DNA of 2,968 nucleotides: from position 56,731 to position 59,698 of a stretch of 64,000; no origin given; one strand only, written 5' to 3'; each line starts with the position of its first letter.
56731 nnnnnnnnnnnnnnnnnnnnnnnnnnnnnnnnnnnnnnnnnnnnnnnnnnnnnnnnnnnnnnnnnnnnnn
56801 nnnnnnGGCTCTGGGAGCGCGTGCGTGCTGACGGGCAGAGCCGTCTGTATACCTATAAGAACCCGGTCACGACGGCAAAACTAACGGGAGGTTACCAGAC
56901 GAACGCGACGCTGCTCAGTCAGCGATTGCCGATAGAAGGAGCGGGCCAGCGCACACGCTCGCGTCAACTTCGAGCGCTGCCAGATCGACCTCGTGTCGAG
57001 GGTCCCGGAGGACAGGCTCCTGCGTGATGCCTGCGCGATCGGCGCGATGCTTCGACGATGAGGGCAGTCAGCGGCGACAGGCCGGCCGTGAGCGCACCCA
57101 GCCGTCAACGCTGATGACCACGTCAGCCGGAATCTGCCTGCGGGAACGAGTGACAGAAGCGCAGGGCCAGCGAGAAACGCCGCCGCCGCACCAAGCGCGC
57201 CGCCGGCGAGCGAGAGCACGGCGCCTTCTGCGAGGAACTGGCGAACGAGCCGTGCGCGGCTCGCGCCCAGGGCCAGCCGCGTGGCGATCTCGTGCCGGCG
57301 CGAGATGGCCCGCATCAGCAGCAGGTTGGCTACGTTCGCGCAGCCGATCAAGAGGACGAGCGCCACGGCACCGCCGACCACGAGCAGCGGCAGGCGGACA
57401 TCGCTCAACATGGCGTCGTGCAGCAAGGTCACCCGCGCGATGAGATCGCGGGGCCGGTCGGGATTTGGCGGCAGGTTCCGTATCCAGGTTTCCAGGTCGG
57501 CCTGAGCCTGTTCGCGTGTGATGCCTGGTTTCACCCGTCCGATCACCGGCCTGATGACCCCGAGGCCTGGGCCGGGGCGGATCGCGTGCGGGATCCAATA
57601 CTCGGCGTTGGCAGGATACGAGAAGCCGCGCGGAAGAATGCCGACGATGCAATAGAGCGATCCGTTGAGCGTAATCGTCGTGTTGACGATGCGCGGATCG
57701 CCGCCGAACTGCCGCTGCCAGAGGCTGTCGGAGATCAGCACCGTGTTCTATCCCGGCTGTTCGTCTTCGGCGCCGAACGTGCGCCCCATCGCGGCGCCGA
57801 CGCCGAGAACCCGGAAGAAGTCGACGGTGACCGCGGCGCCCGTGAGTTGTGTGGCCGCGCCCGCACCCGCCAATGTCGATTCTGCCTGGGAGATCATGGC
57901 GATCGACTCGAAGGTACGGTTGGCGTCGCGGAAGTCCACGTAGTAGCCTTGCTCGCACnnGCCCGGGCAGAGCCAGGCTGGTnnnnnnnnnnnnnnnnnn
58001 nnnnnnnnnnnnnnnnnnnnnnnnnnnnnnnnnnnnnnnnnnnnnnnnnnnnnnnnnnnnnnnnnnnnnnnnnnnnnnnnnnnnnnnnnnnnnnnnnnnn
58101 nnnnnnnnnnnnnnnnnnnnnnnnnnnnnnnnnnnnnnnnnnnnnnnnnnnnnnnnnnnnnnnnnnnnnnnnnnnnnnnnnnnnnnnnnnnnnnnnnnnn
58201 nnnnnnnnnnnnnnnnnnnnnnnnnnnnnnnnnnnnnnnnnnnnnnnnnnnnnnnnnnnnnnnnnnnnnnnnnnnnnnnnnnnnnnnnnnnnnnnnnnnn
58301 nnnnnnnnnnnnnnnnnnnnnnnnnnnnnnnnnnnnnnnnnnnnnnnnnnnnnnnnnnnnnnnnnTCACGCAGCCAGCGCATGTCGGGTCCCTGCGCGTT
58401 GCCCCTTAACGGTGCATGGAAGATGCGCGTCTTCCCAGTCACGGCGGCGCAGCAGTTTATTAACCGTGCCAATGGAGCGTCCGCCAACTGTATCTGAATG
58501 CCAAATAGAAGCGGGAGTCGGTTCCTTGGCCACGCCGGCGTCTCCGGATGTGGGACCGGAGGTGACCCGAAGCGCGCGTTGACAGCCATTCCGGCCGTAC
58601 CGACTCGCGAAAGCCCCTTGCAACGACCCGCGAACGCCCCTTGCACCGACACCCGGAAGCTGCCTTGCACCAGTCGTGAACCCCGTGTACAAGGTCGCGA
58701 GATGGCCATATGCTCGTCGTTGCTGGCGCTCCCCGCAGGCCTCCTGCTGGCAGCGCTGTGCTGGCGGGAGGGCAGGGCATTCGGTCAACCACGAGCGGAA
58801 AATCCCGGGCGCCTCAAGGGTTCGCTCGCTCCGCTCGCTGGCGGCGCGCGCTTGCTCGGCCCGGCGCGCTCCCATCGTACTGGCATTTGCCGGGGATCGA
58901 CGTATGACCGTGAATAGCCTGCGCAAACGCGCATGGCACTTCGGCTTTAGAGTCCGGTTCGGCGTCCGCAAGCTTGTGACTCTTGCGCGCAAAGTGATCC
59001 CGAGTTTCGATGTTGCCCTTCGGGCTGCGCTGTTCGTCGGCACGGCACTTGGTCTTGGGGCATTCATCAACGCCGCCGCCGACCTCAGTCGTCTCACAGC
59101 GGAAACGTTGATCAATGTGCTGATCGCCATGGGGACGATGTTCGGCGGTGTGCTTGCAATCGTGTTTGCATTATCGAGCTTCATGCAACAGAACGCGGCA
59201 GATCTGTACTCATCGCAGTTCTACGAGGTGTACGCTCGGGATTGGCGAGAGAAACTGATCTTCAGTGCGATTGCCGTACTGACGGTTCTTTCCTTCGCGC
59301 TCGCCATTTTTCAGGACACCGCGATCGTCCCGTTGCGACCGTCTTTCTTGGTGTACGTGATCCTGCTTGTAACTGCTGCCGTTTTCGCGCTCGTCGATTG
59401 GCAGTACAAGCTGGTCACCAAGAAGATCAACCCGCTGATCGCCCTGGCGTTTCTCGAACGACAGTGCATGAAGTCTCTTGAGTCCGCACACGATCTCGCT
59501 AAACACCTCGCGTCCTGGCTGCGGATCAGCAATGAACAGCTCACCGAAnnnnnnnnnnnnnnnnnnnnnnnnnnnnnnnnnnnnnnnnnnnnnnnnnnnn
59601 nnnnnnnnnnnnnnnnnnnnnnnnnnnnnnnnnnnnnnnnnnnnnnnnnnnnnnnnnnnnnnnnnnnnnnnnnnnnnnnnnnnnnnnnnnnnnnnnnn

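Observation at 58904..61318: Orphan low-GC 804-aa membrane-anchored protein as island cargo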

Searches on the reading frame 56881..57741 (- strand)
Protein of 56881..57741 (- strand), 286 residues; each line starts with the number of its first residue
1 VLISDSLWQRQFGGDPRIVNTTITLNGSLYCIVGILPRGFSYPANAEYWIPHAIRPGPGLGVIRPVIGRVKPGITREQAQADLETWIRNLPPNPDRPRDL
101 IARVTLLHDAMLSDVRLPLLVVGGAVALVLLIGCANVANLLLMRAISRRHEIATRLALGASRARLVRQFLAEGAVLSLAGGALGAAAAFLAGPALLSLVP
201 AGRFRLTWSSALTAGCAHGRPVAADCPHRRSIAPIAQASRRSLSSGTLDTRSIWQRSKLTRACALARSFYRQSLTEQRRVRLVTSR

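Call 14: search_protein_families(library=pfam, proteins=[window:56881-57741:-], max_evalue=0.01)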
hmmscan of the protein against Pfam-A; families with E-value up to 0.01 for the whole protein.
window:56881-57741:- (286 aa): 2 families
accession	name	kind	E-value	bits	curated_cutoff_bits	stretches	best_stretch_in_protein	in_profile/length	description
PF02687.27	FtsX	-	2.3e-11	44.2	25.5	1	125-211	3-93/120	FtsX-like permease C-terminal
PF12704.14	MacB_PCD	-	2.5e-06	28.4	27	1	2-84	124-205/207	MacB-like periplasmic core domain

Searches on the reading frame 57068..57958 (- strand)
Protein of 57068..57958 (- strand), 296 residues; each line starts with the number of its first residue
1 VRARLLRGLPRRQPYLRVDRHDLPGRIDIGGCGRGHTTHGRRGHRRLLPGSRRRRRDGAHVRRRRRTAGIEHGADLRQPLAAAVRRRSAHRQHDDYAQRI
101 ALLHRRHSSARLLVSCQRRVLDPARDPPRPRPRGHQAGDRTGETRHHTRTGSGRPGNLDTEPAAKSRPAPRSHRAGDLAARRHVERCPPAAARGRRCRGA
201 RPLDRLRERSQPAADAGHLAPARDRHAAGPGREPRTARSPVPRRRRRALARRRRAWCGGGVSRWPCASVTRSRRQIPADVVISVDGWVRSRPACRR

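Call 93: search_solved_structures(query=window:57068-57958:-, max_evalue=0.01)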
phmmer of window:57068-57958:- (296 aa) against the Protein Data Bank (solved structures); distinct sequences matched with E-value up to 0.01: 0.
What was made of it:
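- Tried and rejected: *A frameshifted N-terminal half of the MacB fragment in ORF 57068-57958.* It has no PDB match (call 93).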

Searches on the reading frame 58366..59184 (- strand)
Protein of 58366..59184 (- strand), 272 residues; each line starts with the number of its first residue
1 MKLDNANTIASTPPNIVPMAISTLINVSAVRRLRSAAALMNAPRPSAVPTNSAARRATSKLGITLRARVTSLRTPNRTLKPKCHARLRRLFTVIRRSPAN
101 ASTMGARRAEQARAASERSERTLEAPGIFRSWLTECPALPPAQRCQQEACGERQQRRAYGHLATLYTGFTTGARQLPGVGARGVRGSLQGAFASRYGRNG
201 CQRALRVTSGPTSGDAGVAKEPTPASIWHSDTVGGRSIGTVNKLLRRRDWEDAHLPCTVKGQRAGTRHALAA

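Call 15: search_protein_families(library=pfam, proteins=[window:58366-59184:-], max_evalue=0.01)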
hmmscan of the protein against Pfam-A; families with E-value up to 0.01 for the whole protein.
window:58366-59184:- (272 aa): 0 families

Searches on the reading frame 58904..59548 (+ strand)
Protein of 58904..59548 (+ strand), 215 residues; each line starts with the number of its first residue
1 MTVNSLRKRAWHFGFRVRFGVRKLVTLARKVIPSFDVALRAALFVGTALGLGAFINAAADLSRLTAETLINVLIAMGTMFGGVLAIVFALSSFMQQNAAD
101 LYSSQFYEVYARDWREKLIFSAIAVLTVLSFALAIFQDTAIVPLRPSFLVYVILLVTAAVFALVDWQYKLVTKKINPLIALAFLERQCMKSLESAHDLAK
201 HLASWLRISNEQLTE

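Call 69: predict_structure(alignment_id=A5)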
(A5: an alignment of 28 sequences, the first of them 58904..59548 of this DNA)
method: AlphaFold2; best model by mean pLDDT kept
length: 215 residues; sequences in the alignment: 28
mean_pLDDT: 90.0   pTM: 0.74
mean pLDDT of the five models: 90.0, 89.0, 88.2, 86.0, 85.0
residues with pLDDT >= 90: 142; 70-90: 65; 50-70: 8; < 50: 0
segments of 3 or more residues with pLDDT < 50: none
pLDDT, mean of each block of 10 residues (from residue 1): 80 93 88 86 97 96 94 97 93 86 73 88 96 96 95 97 93 84 88 95 87 67
secondary structure, 60 per line:
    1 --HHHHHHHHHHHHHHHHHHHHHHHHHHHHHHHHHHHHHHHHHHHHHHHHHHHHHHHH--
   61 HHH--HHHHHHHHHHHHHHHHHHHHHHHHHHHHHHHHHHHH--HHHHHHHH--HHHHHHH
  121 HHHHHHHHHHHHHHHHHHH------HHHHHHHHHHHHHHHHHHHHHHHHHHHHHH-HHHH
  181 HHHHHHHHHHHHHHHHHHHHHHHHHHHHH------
elements in order: H3-58 H66-101 H104-111 H114-139 H146-175 H177-209

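Call 73: fold_search(model_id=the predicted structure, library=pdb)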
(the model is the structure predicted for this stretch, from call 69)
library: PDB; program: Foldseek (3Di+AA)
matches with E <= 10: 289; with E <= 0.001: 0
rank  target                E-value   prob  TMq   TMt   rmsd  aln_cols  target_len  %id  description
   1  2lk4_MODEL_1_A        4.1e-01  0.54  0.29  0.40   7.2       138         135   17  Structural and mechanistic insights into the interaction between PAT Pyk2 and Paxillin LD motif (released 2012-10-10)
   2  9div_A                5.4e-01  0.28  0.23  0.30   8.5       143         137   15  The crystal structure of de novo designed ChuA binding protein C8 (released 2025-05-21)
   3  8e2i_E                7.4e-01  0.18  0.21  0.25  15.1       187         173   16  Cryo-EM structure of BIRC6/Smac (released 2023-02-15)
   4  9div_C                7.8e-01  0.21  0.24  0.31   8.4       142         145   15  The crystal structure of de novo designed ChuA binding protein C8 (released 2025-05-21)
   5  9div_E                9.2e-01  0.20  0.23  0.31   8.5       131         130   15  The crystal structure of de novo designed ChuA binding protein C8 (released 2025-05-21)
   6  9div_B                9.8e-01  0.23  0.24  0.32   7.9       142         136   14  The crystal structure of de novo designed ChuA binding protein C8 (released 2025-05-21)
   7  8a1g_D                1.0e+00  0.20  0.23  0.26  30.1       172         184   11  Structure of the SNX1-SNX5 complex (released 2023-06-14)
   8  4tx5_A                1.4e+00  0.09  0.19  0.22  14.7       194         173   18  Crystal structure of Smac-DIABLO (in space group P65) (released 2015-07-15)
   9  3zbh_F                1.5e+00  0.33  0.25  0.49  13.6       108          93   17  Geobacillus thermodenitrificans EsxA crystal form I (released 2012-11-21)
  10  1few                  1.6e+00  0.11  0.20  0.24  14.0       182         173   16  CRYSTAL STRUCTURE OF SMAC/DIABLO (released 2000-09-13)
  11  2z0o                  1.7e+00  0.14  0.25  0.17  21.4       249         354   10  Crystal structure of APPL1-BAR-PH domain (released 2008-05-13)
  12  7utj_G                1.9e+00  0.57  0.39  0.51   7.3       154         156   12  Cryogenic electron microscopy 3D map of F-actin bound by human dimeric alpha-catenin (released 2023-03-08)
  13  8jj5_D                1.9e+00  0.38  0.29  0.26   6.1       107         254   19  Porcine uroplakin complex (released 2023-06-14)
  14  7xgg_A                1.9e+00  0.28  0.33  0.40   7.1       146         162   18  Crystal structure of BCL-xL in complex with computationally designed inhibitor protein (released 2022-07-20)
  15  3zbh_H                1.9e+00  0.25  0.25  0.48  14.1       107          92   16  Geobacillus thermodenitrificans EsxA crystal form I (released 2012-11-21)
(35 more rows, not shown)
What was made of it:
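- On Known 4-TM channels or pores with solved structures (for example bestrophin, CALHM, MotA/ZorA-type): Foldseek of the TM-module model (pLDDT 90) against the PDB gives a best E-value of 0.41 (calls 69, 73).
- Tried and rejected: Foldseek of the TM module alone gave nothing significant (call 73).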
